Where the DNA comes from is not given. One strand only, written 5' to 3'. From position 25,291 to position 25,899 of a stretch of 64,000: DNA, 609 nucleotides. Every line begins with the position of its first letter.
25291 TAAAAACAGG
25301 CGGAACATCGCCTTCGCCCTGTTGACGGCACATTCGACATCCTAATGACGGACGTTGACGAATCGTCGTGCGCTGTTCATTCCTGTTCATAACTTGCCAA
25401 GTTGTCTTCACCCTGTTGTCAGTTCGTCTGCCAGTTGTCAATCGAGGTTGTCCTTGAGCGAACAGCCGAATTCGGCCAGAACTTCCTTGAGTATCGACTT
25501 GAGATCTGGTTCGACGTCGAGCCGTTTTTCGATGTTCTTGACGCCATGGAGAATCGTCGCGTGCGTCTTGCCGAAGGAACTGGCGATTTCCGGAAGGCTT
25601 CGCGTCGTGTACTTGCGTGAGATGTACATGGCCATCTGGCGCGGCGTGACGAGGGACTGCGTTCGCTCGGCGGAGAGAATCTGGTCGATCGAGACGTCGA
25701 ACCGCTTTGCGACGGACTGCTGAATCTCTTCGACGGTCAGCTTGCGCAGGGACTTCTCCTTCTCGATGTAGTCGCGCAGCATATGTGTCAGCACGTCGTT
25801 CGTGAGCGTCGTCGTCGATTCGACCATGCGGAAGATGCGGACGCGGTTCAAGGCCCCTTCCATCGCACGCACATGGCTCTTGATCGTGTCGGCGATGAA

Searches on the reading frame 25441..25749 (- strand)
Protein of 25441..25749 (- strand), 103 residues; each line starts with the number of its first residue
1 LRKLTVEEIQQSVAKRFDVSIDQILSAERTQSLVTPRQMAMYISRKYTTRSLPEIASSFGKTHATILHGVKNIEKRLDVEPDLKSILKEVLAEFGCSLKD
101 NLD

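Call 24: search_solved_structures(query=window:25441-25749:-, max_evalue=0.001, show_alignments=5)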
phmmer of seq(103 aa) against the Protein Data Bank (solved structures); distinct sequences matched with E-value up to 0.001: 6.
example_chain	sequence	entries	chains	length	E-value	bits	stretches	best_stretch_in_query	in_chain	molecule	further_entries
1j1v_A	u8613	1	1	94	2.7e-15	59.9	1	5-87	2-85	Chromosomal replication initiator protein dnaA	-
8btg_A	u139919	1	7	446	5.9e-15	58.8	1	3-91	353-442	Chromosomal replication initiator protein DnaA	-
3pvp_A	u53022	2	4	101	1.1e-10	45.1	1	7-81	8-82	Chromosomal replication initiator protein dnaA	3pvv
2hcb_A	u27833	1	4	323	1.2e-08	38.6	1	8-78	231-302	Chromosomal replication initiator protein dnaA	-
1l8q_A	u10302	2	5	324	1.2e-08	38.6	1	8-78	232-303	Chromosomal replication initiator protein dnaA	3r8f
2z4r_A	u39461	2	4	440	2e-08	37.9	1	6-94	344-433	Chromosomal replication initiator protein dnaA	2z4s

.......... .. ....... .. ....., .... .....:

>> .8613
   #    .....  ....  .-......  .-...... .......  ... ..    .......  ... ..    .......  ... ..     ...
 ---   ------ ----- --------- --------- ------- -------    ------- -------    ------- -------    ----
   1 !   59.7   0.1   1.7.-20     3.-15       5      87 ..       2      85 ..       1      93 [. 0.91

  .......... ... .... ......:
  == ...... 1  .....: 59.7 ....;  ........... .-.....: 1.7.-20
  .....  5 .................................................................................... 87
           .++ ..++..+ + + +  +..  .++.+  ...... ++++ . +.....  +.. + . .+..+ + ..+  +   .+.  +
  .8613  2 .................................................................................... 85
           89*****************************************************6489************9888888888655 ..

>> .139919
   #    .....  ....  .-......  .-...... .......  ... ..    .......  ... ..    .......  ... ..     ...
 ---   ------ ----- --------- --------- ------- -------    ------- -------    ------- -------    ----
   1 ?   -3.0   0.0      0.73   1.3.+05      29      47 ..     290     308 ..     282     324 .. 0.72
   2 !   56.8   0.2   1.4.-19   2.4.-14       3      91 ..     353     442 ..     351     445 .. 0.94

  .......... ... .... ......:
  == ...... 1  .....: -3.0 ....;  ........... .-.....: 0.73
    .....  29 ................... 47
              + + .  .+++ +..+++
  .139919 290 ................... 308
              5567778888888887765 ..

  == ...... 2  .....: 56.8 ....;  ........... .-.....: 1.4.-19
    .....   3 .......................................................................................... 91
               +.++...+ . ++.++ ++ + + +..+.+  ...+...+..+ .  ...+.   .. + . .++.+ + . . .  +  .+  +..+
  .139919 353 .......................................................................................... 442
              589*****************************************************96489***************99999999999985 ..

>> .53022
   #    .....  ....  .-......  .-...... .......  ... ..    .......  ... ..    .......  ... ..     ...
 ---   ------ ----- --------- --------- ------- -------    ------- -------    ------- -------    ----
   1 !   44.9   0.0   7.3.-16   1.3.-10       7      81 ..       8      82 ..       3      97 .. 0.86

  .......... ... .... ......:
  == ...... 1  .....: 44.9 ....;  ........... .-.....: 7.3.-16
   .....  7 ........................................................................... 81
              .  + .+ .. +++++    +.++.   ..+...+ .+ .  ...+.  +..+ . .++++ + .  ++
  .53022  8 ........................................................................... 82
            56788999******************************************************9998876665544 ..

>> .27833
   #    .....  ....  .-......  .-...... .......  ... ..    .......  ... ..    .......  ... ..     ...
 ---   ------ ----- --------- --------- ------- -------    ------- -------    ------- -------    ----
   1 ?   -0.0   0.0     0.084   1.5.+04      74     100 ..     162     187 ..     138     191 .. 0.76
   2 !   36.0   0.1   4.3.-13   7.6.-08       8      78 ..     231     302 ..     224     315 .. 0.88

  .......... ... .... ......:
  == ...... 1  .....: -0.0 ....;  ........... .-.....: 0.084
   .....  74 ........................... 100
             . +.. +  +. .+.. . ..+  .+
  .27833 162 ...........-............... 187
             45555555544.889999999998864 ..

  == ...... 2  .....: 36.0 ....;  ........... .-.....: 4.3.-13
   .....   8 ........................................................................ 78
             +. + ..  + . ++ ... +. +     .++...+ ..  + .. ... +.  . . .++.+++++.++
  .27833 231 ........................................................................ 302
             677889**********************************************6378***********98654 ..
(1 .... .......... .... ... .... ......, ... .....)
